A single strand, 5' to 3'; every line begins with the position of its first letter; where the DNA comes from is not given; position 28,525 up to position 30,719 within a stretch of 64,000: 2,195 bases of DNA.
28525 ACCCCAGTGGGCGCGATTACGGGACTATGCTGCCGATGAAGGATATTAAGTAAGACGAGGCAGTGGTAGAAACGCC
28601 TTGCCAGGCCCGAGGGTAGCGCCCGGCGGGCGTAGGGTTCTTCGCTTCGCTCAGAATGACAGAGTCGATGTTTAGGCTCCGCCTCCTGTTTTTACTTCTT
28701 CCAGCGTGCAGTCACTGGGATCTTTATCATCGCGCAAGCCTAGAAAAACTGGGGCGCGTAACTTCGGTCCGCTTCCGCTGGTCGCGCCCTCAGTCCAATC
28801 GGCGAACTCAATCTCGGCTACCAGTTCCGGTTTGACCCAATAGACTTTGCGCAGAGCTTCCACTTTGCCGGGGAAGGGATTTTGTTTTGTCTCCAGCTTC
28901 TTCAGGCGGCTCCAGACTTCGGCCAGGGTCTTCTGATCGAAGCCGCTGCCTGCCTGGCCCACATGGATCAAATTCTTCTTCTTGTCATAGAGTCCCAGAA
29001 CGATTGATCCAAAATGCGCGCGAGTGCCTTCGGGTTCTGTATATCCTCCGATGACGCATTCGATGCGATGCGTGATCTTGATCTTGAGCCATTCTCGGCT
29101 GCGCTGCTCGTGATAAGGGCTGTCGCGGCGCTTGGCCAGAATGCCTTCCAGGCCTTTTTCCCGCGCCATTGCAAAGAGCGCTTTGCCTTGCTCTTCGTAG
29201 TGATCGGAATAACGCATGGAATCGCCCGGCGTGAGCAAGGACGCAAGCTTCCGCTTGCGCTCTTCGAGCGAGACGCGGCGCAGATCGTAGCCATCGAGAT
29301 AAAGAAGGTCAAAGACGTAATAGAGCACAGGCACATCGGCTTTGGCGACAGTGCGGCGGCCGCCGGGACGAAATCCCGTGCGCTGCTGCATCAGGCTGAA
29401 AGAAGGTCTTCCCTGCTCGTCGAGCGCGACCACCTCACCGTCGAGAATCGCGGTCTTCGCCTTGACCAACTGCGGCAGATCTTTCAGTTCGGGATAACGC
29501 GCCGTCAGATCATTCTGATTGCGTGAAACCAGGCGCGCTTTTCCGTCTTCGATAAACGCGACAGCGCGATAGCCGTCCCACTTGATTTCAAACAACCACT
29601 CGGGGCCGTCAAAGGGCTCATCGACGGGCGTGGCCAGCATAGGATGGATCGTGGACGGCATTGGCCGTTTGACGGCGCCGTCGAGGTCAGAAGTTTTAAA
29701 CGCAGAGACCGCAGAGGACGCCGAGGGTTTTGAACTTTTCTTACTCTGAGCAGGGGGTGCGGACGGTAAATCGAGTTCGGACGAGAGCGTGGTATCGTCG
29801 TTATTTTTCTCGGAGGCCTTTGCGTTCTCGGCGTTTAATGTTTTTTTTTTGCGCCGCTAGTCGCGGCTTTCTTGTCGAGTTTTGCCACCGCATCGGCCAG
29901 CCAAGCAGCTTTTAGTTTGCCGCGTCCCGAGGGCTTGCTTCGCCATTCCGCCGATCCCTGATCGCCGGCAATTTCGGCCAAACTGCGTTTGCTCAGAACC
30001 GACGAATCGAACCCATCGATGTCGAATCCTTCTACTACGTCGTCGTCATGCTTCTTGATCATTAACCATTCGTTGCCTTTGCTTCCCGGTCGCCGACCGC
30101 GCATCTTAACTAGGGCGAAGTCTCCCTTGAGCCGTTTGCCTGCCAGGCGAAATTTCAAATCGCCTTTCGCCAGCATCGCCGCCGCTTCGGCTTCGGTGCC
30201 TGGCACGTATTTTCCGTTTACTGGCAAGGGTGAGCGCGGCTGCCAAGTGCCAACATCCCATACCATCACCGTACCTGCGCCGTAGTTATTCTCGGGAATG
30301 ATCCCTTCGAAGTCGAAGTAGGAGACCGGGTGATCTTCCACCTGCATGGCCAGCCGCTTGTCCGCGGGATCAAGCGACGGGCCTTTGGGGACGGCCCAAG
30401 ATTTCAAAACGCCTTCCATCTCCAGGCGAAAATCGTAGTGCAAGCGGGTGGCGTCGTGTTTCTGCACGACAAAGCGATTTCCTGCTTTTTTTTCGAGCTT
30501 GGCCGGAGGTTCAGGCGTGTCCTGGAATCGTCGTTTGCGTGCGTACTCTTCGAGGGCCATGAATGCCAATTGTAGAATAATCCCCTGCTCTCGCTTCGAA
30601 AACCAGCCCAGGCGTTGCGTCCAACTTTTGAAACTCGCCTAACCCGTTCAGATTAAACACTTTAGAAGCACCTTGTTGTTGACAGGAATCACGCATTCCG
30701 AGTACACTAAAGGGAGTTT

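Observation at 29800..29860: LigD phosphoesterase and ligase domains are split only by a frame change inside an A10 run: slippage-prone fusion/split switch or homopolymer error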

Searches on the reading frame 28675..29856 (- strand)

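Call 4: search_protein_families(library=pfam, proteins=[window:28675-29856:-])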
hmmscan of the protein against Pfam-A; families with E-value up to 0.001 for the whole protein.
window:28675-29856:- (394 aa): 3 families
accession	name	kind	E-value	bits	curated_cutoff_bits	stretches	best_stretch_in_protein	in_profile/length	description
PF01068.26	DNA_ligase_A_M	-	1.2e-35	123.5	26.2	1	72-260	1-204/204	ATP dependent DNA ligase domain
PF04679.21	DNA_ligase_A_C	-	3e-27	95.3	27.5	1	279-378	2-94/94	ATP dependent DNA ligase C terminal region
PF09414.15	RNA_ligase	-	0.00065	20.3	27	1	86-260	2-171/171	RNA ligase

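Call 5: search_protein_families(library=ncbifam, proteins=[window:28675-29856:-])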
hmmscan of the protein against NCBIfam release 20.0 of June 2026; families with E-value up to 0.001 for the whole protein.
window:28675-29856:- (394 aa): 13 families
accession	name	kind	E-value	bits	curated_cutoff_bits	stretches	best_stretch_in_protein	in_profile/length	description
TIGR02779.1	NHEJ_ligase_lig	equivalog_domain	8.2e-99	330.6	227.75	1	72-384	1-301/302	non-homologous end-joining DNA ligase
NF004628.0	PRK05972.1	subfamily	1.1e-95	321.5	895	1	12-389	201-551/870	ATP-dependent DNA ligase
TIGR02776.1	NHEJ_ligase_prk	equivalog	1e-85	288.8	373.2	1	83-388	3-297/587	DNA ligase D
NF007210.0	PRK09632.1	equivalog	1.4e-82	278.3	989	1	44-386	452-780/781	ATP-dependent DNA ligase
NF006078.0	PRK08224.1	equivalog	8.3e-48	163.1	296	1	64-389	3-335/350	ATP-dependent DNA ligase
NF005796.0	PRK07636.1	subfamily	2.4e-45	154.8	337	1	70-275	3-200/275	ATP-dependent DNA ligase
TIGR00574.1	dnl1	superfamily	3e-43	148.3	217.8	1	68-385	168-518/527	ATP-dependent DNA ligase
NF006701.0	PRK09247.1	equivalog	1.7e-39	136.2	543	1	59-383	199-525/540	ATP-dependent DNA ligase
NF002868.0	PRK03180.1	equivalog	8.1e-37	127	641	1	67-389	181-503/509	ATP-dependent DNA ligase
TIGR04120.1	DNA_lig_bact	equivalog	4.9e-36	124.8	400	1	68-382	200-515/526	cisplatin damage response ATP-dependent DNA ligase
NF041331.1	LigA_Halo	equivalog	9e-36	123.5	830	1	88-383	250-541/552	ATP-dependent DNA ligase LigA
NF007211.0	PRK09633.1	equivalog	6.8e-35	120.5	774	1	72-388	3-312/610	DNA ligase D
NF006592.0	PRK09125.1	equivalog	3.7e-10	39.3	200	1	69-309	28-246/283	DNA ligase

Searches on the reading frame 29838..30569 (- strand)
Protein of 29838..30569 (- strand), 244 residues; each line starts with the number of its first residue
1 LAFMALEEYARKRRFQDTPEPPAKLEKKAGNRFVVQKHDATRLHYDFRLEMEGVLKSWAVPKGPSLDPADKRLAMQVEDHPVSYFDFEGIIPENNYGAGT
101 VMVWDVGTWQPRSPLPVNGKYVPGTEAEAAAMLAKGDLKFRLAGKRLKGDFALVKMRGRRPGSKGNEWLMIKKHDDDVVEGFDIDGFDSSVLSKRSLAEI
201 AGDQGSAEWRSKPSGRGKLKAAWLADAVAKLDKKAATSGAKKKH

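Call 4: search_protein_families(library=pfam, proteins=[window:29838-30569:-])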
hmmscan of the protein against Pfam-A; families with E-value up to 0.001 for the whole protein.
window:29838-30569:- (244 aa): 1 family
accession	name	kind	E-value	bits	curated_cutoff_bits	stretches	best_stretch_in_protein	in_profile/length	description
PF13298.12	LigD_N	-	1.7e-44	150.8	31.1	1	36-155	1-107/107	DNA Ligase D 3'-phosphoesterase domain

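Call 5: search_protein_families(library=ncbifam, proteins=[window:29838-30569:-])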
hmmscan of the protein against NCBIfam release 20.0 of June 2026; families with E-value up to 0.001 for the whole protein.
window:29838-30569:- (244 aa): 3 families
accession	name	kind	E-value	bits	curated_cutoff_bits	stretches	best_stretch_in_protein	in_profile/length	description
NF004628.0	PRK05972.1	subfamily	2.7e-77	260.7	895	1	4-241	4-231/870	ATP-dependent DNA ligase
TIGR02777.1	LigD_PE_dom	equivalog_domain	2.8e-63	212.4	144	1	6-175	1-155/156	DNA ligase D, 3'-phosphoesterase domain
NF007210.0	PRK09632.1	equivalog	2.1e-43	148.7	989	1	5-177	300-448/781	ATP-dependent DNA ligase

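Call 26: list_cluster_members(proteins=[window:29838-30569:-, window:28675-29661:-])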
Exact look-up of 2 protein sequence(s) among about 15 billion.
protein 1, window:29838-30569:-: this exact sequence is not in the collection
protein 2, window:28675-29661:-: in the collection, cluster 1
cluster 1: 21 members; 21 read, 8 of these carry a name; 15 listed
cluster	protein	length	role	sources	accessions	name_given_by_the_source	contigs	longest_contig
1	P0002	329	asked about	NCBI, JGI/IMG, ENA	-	-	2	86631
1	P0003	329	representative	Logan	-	-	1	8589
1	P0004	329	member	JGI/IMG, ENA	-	bifunctional non-homologous end joining protein LigD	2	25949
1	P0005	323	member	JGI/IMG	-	bifunctional non-homologous end joining protein LigD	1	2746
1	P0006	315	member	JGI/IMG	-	bifunctional non-homologous end joining protein LigD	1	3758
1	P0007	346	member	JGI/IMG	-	bifunctional non-homologous end joining protein LigD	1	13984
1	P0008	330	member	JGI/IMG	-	bifunctional non-homologous end joining protein LigD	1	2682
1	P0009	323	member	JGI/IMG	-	bifunctional non-homologous end joining protein LigD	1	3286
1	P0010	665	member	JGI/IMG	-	bifunctional non-homologous end joining protein LigD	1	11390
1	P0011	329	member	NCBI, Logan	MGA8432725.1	MAG: non-homologous end-joining DNA ligase [Candidatus Sulfotelmatobacter sp.]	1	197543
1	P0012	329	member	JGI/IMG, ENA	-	-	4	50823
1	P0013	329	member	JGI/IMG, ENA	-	-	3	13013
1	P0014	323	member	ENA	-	-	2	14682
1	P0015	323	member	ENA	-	-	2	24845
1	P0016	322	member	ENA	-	-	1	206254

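Call 28: find_encoding_contigs(protein=P0002, flank=1500, max_places=10)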
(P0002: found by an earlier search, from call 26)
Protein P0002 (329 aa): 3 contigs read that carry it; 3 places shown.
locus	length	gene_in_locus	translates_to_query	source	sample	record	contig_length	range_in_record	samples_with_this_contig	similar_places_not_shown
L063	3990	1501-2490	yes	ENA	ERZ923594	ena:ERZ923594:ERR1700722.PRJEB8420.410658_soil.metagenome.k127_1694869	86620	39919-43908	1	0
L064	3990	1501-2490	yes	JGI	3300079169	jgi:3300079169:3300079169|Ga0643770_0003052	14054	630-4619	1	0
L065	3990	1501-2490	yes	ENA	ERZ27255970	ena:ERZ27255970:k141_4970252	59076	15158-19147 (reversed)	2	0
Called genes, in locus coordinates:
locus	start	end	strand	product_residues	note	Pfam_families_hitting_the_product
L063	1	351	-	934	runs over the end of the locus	PF15780:ASH, PF22073:Cep192_D4, PF22073:Cep192_D4 (weak), PF22544:HYDIN_VesB_CFA65-like_Ig (weak), PF15780:ASH, PF22073:Cep192_D4 (weak), PF15780:ASH, PF22073:Cep192_D4, +4 more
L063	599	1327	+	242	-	PF13298:LigD_N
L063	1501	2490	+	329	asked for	PF01068:DNA_ligase_A_M, PF04679:DNA_ligase_A_C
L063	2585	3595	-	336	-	-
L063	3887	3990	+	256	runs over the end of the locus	-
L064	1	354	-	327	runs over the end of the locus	?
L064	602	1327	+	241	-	PF13298:LigD_N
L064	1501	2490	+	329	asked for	PF01068:DNA_ligase_A_M, PF04679:DNA_ligase_A_C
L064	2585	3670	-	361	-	-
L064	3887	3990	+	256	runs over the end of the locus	-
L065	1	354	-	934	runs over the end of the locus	PF15780:ASH, PF22073:Cep192_D4, PF22073:Cep192_D4 (weak), PF22544:HYDIN_VesB_CFA65-like_Ig (weak), PF15780:ASH, PF22073:Cep192_D4 (weak), PF15780:ASH, PF22073:Cep192_D4, +4 more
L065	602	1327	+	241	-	PF13298:LigD_N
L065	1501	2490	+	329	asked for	PF01068:DNA_ligase_A_M, PF04679:DNA_ligase_A_C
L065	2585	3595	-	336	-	-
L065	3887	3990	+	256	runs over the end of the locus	-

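Call 29: find_encoding_contigs(protein=P0010, flank=1000, max_places=10)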
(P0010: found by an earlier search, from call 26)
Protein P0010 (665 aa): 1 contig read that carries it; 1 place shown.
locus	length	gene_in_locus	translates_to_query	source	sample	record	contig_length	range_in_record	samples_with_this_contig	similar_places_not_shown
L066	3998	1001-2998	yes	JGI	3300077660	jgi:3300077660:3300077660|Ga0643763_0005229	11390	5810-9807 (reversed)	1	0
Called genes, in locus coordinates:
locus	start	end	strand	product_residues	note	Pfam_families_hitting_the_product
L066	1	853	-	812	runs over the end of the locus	?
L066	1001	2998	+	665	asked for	PF13298:LigD_N, PF01068:DNA_ligase_A_M, PF04679:DNA_ligase_A_C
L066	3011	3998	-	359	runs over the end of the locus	-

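Call 30: find_encoding_contigs(protein=P0004, flank=1500, max_places=10)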
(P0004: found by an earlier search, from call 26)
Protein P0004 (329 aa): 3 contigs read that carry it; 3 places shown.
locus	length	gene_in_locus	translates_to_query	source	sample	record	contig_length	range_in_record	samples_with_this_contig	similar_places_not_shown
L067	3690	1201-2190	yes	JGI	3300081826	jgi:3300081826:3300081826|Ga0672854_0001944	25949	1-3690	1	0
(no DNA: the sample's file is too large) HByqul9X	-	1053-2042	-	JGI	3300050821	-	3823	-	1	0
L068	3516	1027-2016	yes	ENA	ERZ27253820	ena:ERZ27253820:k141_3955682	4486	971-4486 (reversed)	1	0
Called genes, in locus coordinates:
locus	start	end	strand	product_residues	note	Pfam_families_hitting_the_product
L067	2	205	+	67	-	?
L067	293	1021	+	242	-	PF13298:LigD_N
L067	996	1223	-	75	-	-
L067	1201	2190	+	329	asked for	PF01068:DNA_ligase_A_M, PF04679:DNA_ligase_A_C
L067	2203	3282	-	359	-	-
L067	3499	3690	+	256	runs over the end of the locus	-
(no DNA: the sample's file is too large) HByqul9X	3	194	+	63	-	?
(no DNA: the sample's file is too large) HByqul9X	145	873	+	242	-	PF13298:LigD_N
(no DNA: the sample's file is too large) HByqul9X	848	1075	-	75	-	-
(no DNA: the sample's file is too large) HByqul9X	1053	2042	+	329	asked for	PF01068:DNA_ligase_A_M, PF04679:DNA_ligase_A_C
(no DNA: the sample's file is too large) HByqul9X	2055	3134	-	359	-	-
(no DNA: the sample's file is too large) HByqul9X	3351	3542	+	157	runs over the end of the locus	?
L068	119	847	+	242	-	PF13298:LigD_N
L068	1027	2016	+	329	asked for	PF01068:DNA_ligase_A_M, PF04679:DNA_ligase_A_C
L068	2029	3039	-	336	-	-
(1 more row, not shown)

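Call 49: find_encoding_contigs(protein=P0012, flank=1200, max_places=10)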
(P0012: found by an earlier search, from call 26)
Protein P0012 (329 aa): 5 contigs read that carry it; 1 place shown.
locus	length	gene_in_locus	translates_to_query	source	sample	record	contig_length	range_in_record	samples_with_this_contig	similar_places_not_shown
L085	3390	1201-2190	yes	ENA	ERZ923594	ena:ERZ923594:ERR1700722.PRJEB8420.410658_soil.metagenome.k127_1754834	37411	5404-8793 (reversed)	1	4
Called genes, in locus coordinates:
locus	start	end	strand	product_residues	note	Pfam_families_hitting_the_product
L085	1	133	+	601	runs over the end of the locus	PF00486:Trans_reg_C, PF13428:TPR_14 (faint), PF14559:TPR_19 (faint), PF07719:TPR_2 (faint), PF13181:TPR_8 (faint), PF13424:TPR_12 (faint), PF13414:TPR_11 (faint)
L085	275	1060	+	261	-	PF13298:LigD_N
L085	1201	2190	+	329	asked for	PF01068:DNA_ligase_A_M, PF09414:RNA_ligase (faint), PF04679:DNA_ligase_A_C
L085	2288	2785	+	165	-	-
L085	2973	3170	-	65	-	-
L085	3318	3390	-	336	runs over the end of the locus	-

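Call 50: find_encoding_contigs(protein=P0013, flank=1200, max_places=10)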
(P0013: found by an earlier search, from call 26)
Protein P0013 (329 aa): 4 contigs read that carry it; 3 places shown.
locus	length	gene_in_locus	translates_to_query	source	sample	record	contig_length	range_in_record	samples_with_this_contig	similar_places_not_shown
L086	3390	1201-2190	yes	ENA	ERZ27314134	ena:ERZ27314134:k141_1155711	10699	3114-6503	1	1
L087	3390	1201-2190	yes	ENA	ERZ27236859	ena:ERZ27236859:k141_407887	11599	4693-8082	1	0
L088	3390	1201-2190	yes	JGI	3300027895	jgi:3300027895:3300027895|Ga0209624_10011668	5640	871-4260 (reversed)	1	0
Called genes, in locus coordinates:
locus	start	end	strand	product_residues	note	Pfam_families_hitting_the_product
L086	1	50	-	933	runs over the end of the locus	PF15780:ASH (weak), PF22073:Cep192_D4, PF15780:ASH (weak), PF22073:Cep192_D4 (weak), PF22544:HYDIN_VesB_CFA65-like_Ig, PF15780:ASH, PF15780:ASH, PF22073:Cep192_D4, +7 more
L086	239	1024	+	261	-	PF13298:LigD_N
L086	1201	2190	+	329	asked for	PF01068:DNA_ligase_A_M, PF09414:RNA_ligase (faint), PF04679:DNA_ligase_A_C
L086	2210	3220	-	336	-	-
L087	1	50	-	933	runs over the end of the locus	PF12371:TMEM131_like_N (weak), PF15780:ASH (weak), PF22073:Cep192_D4, PF15780:ASH (weak), PF22544:HYDIN_VesB_CFA65-like_Ig, PF15780:ASH, PF15780:ASH, PF22073:Cep192_D4, +7 more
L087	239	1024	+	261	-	PF13298:LigD_N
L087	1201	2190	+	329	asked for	PF01068:DNA_ligase_A_M, PF09414:RNA_ligase (faint), PF04679:DNA_ligase_A_C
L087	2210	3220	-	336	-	-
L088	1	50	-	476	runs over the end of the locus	?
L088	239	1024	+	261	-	PF13298:LigD_N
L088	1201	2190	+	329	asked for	PF01068:DNA_ligase_A_M, PF09414:RNA_ligase (faint), PF04679:DNA_ligase_A_C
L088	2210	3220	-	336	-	-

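Call 51: find_encoding_contigs(protein=P0011, flank=1200, max_places=10)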
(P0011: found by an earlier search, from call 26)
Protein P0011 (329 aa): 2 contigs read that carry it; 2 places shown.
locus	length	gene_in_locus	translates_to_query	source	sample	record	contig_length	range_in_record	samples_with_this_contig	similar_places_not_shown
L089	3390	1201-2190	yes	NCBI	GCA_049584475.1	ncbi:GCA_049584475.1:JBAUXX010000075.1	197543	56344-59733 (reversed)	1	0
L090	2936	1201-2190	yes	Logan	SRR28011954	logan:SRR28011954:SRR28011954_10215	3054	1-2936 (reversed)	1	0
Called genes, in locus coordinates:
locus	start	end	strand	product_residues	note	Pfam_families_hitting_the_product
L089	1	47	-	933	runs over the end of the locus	PF15780:ASH (weak), PF22073:Cep192_D4, PF15780:ASH (weak), PF22073:Cep192_D4 (weak), PF22544:HYDIN_VesB_CFA65-like_Ig, PF15780:ASH, PF15780:ASH, PF22073:Cep192_D4, +8 more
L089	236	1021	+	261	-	PF13298:LigD_N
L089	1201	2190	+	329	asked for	PF01068:DNA_ligase_A_M, PF04679:DNA_ligase_A_C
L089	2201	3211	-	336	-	-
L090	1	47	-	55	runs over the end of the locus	?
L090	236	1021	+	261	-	PF13298:LigD_N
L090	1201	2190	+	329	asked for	PF01068:DNA_ligase_A_M, PF04679:DNA_ligase_A_C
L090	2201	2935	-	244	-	?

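Call 53: find_related_loci(query=window:29838-30569:-, collection=genome_contigs, flank=2200)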
Query window:29838-30569:- (244 aa) in genome_contigs; peptide patterns used: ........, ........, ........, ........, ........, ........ (x = any residue, [..] = any of these).
600 stretches matched a pattern (row limit reached: there are more); 594 encode a relative of the query (tblastn E <= 1e-3); the best 80 are kept; 80 distinct loci.
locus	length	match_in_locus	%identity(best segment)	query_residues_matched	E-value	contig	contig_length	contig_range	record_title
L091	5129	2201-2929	86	1-243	2e-140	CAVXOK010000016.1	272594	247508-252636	MAG: uncultured Acidobacteriaceae bacterium isolate MFD00731.bin.2.193 genome assembly, contig: contig_55515, whole geno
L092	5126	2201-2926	86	4-244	4e-139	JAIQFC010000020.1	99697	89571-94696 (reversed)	MAG: Terriglobia bacterium isolate SRVP_7 SR-VP_26_10_2019_B_40cm_scaffold_238, whole genome shotgun sequence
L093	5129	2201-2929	85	4-244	4e-138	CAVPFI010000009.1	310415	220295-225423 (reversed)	MAG: uncultured Acidobacteriaceae bacterium isolate MFD10071.bin.1.91 genome assembly, contig: contig_53096, whole genom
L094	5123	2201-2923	84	3-243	8e-138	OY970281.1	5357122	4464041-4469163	MAG: uncultured Acidobacteriaceae bacterium isolate MFD00008.bin.c.2 genome assembly, chromosome: 1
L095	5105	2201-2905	87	1-234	2e-137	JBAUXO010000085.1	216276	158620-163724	MAG: Candidatus Sulfotelmatobacter sp. isolate MFD09282_ilm_asm_bin26 k127_307143, whole genome shotgun sequence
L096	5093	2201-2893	85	4-234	1e-135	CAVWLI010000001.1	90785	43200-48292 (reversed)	MAG: uncultured Acidobacteriota bacterium isolate MFD09286.bin.2.109 genome assembly, contig: contig_100396, whole genom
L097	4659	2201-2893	86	4-234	1e-135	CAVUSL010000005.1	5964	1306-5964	MAG: uncultured Acidobacteriota bacterium isolate MFD06085.bin.1.176 genome assembly, contig: contig_34136, whole genome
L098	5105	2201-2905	84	4-238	8e-135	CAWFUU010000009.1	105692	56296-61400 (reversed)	MAG: uncultured Acidobacteriaceae bacterium isolate MFD09286.bin.1.47 genome assembly, contig: contig_20192, whole genom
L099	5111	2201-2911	84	4-239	2e-134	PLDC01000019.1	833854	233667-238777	MAG: Acidobacteriaceae bacterium isolate palsa_246 73.20111000_P2S.3_contig_7, whole genome shotgun sequence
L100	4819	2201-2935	84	1-244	2e-133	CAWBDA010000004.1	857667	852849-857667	MAG: uncultured Acidobacteriaceae bacterium isolate MFD00731.bin.1.142 genome assembly, contig: contig_2267, whole genom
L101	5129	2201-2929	81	3-244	6e-134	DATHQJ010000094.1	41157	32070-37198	MAG TPA_asm: Candidatus Binatus sp. isolate SMAG_U12736 k141_3137785, whole genome shotgun sequence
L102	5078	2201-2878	88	4-229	4e-133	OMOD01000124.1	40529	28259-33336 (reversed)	Acidobacteriaceae bacterium SbA1 strain Peat soil MAG SbA1 genome assembly, contig: SBA1_Contig_31, whole genome shotgun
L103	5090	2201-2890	86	4-233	4e-133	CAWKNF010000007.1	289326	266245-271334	MAG: uncultured Acidobacteriaceae bacterium isolate MFD00731.bin.2.129 genome assembly, contig: contig_32788, whole geno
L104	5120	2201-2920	86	4-243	2e-132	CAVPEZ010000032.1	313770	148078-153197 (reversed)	MAG: uncultured Acidobacteriaceae bacterium isolate MFD10071.bin.3.36 genome assembly, contig: contig_61625, whole genom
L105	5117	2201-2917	81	4-241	7e-131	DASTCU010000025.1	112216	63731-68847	MAG TPA_asm: Candidatus Sulfotelmatobacter sp. isolate SMAG_U801 k141_588165, whole genome shotgun sequence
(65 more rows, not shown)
